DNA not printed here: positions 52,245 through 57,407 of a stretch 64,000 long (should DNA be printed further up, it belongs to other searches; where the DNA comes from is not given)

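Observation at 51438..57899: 2153-aa multicopper-oxidase-like protein built from three two-domain cupredoxin units, with copper ligands retained only at one inter-unit junction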

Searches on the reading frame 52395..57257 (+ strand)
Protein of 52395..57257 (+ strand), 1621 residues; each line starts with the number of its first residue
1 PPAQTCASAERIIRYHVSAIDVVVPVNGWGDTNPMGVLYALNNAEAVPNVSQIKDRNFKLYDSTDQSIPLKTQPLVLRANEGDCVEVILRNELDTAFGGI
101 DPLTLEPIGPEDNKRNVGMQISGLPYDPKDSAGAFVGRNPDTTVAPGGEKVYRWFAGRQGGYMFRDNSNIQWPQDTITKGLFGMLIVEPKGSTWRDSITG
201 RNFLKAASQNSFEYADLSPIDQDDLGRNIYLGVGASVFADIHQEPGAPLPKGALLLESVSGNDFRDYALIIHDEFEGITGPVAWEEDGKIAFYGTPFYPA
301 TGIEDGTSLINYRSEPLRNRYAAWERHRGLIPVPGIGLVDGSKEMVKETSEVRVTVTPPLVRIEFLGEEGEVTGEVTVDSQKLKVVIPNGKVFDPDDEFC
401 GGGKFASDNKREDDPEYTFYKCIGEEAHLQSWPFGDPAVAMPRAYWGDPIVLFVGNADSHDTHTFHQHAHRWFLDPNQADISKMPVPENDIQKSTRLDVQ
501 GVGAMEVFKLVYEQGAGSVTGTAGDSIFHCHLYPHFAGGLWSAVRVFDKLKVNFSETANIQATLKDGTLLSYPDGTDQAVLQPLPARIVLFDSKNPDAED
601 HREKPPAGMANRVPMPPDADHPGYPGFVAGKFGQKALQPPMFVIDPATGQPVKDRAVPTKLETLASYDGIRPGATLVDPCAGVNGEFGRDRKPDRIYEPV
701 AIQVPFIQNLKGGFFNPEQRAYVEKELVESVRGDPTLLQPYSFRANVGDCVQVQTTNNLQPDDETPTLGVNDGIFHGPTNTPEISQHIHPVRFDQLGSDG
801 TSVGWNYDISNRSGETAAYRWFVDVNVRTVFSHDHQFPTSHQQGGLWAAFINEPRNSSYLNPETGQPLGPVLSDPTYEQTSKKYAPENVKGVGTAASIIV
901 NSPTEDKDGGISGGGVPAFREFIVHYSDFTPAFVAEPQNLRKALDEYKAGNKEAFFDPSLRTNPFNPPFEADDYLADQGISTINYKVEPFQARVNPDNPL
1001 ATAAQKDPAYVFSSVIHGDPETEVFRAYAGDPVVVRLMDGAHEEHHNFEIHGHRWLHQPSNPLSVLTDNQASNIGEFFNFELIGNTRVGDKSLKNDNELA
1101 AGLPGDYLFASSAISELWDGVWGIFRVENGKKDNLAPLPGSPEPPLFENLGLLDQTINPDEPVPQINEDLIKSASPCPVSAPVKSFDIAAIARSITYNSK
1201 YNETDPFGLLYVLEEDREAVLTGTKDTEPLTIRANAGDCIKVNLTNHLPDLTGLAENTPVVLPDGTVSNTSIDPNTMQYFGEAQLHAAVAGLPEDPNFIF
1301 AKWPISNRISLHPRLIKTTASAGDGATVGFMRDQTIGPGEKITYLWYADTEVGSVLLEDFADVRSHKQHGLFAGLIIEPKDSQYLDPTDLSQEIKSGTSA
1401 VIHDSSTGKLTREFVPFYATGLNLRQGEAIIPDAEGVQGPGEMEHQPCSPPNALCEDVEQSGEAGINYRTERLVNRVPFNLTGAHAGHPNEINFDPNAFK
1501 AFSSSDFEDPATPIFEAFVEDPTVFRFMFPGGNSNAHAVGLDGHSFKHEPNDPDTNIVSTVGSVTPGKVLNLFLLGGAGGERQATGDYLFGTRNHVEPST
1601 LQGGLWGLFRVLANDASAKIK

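Call 8: find_homologous_proteins(query=window:52395-57257:+, max_evalue=0.00001)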
Query window:52395-57257:+ (1621 aa): 708 proteins with E <= 0.00001 among 8000 candidates; the best 120 are listed.
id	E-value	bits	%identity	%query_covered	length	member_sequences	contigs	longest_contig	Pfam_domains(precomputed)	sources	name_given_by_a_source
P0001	0.0e+0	3418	88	100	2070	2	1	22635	PF07732.22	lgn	-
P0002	0.0e+0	2759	71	100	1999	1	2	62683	PF07732.22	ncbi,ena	-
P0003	0.0e+0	2444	65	100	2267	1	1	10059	PF02368.25,PF01471.24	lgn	-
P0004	0.0e+0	2412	64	100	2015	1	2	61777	PF02368.25,PF07732.22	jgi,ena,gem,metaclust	metaclust:\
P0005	0.0e+0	2393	63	100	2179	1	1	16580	PF13715.13,PF14686.13,PF12985.14,PF16371.13,PF08308.18,PF27911.1,PF15976.12,PF13620.13,PF20608.5,PF22904.4,PF07732.22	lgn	-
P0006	0.0e+0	2209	59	100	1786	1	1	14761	PF07732.22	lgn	-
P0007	0.0e+0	2164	59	99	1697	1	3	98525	PF07732.22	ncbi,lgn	-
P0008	0.0e+0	2100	58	99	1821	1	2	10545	PF10342.16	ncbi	-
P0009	0.0e+0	2062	57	100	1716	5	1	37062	PF07732.22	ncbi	ncbi:MAG: hypothetical protein WA130_02720 [Candidatus Methanoperedens sp.]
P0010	0.0e+0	2061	58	99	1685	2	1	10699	PF07732.22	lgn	-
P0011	0.0e+0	2019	55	100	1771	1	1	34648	PF07732.22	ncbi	-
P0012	0.0e+0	1952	55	100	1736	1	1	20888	PF07732.22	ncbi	-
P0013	0.0e+0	1105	61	49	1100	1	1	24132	PF25354.2,PF02368.25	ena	-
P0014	6.3e-245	834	37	99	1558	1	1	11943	PF07732.22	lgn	-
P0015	1.1e-242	827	37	99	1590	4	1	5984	PF07732.22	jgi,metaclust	metaclust:\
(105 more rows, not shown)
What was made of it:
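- Homologues are annotated 'manganese oxidase' or 'multicopper oxidase domain-containing protein' (call 8).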

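Call 16: find_related_loci(query=window:52395-57257:+, collection=genome_contigs, flank=10000)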
Query window:52395-57257:+ (1621 aa) in genome_contigs; peptide patterns used: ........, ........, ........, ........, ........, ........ (x = any residue, [..] = any of these).
12 stretches matched a pattern, but none encodes a relative of the query by tblastn (E <= 1e-3).
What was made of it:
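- Tried and rejected: First genome_contigs scan with single-protein patterns: no relatives (call 16).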

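Call 19: find_related_loci(query=A1, collection=genome_contigs, flank=10000)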
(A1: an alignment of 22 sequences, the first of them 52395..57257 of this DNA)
Query A1 (1621 aa) in genome_contigs; peptide patterns used: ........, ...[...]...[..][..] (x = any residue, [..] = any of these).
600 stretches matched a pattern (row limit reached: there are more); 589 encode a relative of the query (tblastn E <= 1e-3); the best 80 are kept; 80 distinct loci.
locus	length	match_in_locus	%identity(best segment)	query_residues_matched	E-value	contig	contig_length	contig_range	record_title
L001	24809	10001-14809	58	2-1611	0e+0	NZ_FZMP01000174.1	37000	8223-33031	Candidatus Methanoperedens nitroreducens isolate Mnv1, whole genome shotgun sequence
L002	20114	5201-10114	55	5-1621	0e+0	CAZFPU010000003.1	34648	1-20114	MAG TPA_asm: uncultured Methanosarcinales archaeon isolate binchicken_co248_65 genome assembly, contig: NODE_980_length_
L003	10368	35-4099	36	3-1611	0e+0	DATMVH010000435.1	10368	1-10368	MAG TPA_asm: Solirubrobacteraceae bacterium isolate SMAG_U13063 k141_248422, whole genome shotgun sequence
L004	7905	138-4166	36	4-1611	0e+0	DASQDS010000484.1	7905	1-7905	MAG TPA_asm: Pilimelia sp. isolate SMAG_U11733 k141_211984, whole genome shotgun sequence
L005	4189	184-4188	35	5-1613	0e+0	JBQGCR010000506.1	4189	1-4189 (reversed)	MAG: Kineosporiaceae bacterium isolate FBaRs1_51 FBaRs1_contig506, whole genome shotgun sequence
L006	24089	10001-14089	35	1-1614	0e+0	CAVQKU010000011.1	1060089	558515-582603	MAG: uncultured Actinomycetota bacterium isolate MFD02581.bin.1.203 genome assembly, contig: contig_9083, whole genome s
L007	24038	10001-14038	36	3-1612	0e+0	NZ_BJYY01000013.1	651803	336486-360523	Cellulomonas aerilata strain NBRC 106308 sequence13, whole genome shotgun sequence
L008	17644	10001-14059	37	6-1611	0e+0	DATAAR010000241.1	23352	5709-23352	MAG TPA_asm: Solirubrobacteraceae bacterium isolate SMAG_U6677 k141_5155146, whole genome shotgun sequence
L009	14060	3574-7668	35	6-1612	0e+0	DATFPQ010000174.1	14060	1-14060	MAG TPA_asm: Actinomycetales bacterium isolate SMAG_U9307 k141_900961, whole genome shotgun sequence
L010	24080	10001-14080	34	1-1616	0e+0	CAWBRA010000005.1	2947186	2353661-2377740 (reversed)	MAG: uncultured Actinomycetota bacterium isolate MFD01275.bin.1.267 genome assembly, contig: contig_4623, whole genome s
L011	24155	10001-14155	34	1-1612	0e+0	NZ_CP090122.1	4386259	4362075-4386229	Terrabacter sp. BE26 chromosome, complete genome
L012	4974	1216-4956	35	2-1612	0e+0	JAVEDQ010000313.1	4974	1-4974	MAG: Frankiaceae bacterium isolate BP_180 scaffold_2612782, whole genome shotgun sequence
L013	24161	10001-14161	35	6-1611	0e+0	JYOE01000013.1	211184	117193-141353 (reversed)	Terrabacter sp. 28 contig13, whole genome shotgun sequence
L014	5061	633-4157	35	6-1617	0e+0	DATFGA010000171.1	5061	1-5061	MAG TPA_asm: Nocardioidaceae bacterium isolate SMAG_U8650 k141_2240204, whole genome shotgun sequence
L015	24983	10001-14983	35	3-1611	0e+0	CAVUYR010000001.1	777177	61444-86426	MAG: uncultured Actinomycetota bacterium isolate MFD05513.bin.2.89 genome assembly, contig: contig_14104, whole genome s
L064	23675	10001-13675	32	12-1612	5e-153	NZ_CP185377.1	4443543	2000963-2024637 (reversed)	Bacillus salacetis strain SM2309 chromosome, complete genome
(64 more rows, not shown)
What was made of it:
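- Tried and rejected: The alignment-based rescan worked (call 19).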

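Call 23: find_encoding_contigs(protein=P0001, flank=10000, max_places=2)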
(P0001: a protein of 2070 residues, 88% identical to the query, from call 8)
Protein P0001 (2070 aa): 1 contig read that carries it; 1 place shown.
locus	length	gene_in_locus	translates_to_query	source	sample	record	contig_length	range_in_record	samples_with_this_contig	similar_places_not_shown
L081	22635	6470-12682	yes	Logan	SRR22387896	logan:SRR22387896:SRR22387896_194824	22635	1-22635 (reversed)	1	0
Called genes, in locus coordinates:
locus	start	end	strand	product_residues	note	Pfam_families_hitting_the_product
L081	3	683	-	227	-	?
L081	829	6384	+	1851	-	PF16656:Pur_ac_phosph_N (faint), PF00932:LTD, PF25059:FN3_DSCAM-DSCAML_C (faint), PF00041:fn3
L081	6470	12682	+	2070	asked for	PF07732:Cu-oxidase_3 (faint)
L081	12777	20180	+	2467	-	PF17802:SpaA (faint), PF24514:SpaA_4, PF19403:SpaA_2, PF24514:SpaA_4, PF19403:SpaA_2 (weak)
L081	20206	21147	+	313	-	-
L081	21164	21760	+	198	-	PF04203:Sortase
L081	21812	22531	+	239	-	-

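Call 24: find_encoding_contigs(protein=P0002, flank=10000, max_places=2)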
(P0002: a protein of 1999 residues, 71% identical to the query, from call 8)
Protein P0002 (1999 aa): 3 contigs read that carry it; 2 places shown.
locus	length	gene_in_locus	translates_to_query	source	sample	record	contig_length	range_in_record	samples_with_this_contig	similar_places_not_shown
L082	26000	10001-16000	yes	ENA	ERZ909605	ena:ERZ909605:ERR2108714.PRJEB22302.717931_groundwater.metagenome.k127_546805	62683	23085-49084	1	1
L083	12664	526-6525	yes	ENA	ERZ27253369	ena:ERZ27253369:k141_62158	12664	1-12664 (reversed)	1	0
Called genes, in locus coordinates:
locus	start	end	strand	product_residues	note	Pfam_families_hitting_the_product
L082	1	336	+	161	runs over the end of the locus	-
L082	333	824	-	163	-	-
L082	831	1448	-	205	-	PF01726:LexA_DNA_bind, PF00717:Peptidase_S24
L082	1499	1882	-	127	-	PF00072:Response_reg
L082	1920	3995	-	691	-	PF00672:HAMP, PF00989:PAS (weak), PF13426:PAS_9, PF00512:HisKA, PF02518:HATPase_c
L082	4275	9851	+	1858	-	PF00932:LTD, PF04234:CopC (faint), PF02494:HYR (faint), PF16403:Bact_surface_Ig-like, PF16403:Bact_surface_Ig-like, PF24514:SpaA_4, PF17210:SdrD_B, PF00041:fn3, +1 more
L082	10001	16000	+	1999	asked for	PF07732:Cu-oxidase_3 (faint)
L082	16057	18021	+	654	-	PF00270:DEAD (faint), PF04851:ResIII, PF17757:UvrB_inter, PF27431:UvrB_3rd, PF00271:Helicase_C, PF12344:UvrB, PF02151:UVR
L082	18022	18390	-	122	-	-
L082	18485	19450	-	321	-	-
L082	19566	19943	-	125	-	-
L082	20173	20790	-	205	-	-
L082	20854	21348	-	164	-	-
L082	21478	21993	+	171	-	-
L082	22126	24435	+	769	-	PF02463:SMC_N (faint), PF17755:UvrA_DNA-bind, PF00005:ABC_tran (faint), PF13304:AAA_21 (faint)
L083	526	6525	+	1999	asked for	PF07732:Cu-oxidase_3 (faint)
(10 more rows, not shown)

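Call 29: search_solved_structures(query=L064:9383-9688:+, max_evalue=0.01)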
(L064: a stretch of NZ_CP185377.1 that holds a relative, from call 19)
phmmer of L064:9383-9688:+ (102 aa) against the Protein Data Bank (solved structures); distinct sequences matched with E-value up to 0.01: 1.
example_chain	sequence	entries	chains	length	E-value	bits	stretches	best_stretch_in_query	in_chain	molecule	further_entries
9bxa_B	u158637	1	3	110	5.5e-32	113.2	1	6-101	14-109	MnxE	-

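Call 30: search_solved_structures(query=L064:9705-10001:+, max_evalue=0.01)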
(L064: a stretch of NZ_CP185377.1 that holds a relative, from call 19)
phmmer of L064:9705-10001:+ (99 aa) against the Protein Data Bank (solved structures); distinct sequences matched with E-value up to 0.01: 1.
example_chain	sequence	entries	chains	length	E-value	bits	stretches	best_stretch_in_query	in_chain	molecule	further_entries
9bxa_E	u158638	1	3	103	5.3e-32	113.3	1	10-99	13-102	MnxF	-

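Call 57: find_encoding_contigs(protein=P0004, flank=8000, max_places=1)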
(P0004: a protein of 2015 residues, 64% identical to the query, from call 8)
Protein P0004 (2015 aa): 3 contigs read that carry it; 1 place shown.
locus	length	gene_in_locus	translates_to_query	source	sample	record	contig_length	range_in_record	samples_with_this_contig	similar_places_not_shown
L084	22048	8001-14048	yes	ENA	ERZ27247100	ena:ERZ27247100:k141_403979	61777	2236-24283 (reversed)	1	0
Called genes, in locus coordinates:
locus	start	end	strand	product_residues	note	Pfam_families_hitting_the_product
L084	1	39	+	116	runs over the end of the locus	PF12840:HTH_20 (weak), PF01022:HTH_5 (faint), PF01978:TrmB (weak)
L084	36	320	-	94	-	PF24365:DUF7521 (weak)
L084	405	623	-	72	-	-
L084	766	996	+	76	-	PF14947:HTH_45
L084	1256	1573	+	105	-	-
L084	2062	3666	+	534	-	PF07731:Cu-oxidase_2 (faint), PF07732:Cu-oxidase_3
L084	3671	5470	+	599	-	PF07732:Cu-oxidase_3, PF13620:CarboxypepD_reg, PF13715:CarbopepD_reg_2, PF17210:SdrD_B (weak)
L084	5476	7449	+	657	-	-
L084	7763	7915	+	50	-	-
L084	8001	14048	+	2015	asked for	PF07732:Cu-oxidase_3 (faint), PF02368:Big_2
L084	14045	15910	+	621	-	PF13115:YtkA (faint), PF21783:YNCE (weak), PF02239:Cytochrom_D1 (faint), PF23414:Beta-prop_EML_2 (faint), PF25174:Beta-prop_THOC3 (weak)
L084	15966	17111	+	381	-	PF00155:Aminotran_1_2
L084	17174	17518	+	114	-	-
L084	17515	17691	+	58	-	-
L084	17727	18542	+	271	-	PF04434:SWIM (weak)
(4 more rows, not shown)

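Call 58: find_encoding_contigs(protein=P0003, flank=8000, max_places=1)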
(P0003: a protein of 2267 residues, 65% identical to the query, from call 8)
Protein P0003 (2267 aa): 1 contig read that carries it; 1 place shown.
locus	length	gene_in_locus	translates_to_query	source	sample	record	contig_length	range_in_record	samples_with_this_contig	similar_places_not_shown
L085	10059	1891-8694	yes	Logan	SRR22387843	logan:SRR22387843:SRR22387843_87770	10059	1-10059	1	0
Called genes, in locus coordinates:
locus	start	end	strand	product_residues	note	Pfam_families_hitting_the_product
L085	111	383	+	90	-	PF00076:RRM_1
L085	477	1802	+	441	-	PF14417:MEDS, PF00512:HisKA, PF02518:HATPase_c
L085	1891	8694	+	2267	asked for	PF02368:Big_2 (faint), PF01471:PG_binding_1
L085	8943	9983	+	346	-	PF00188:CAP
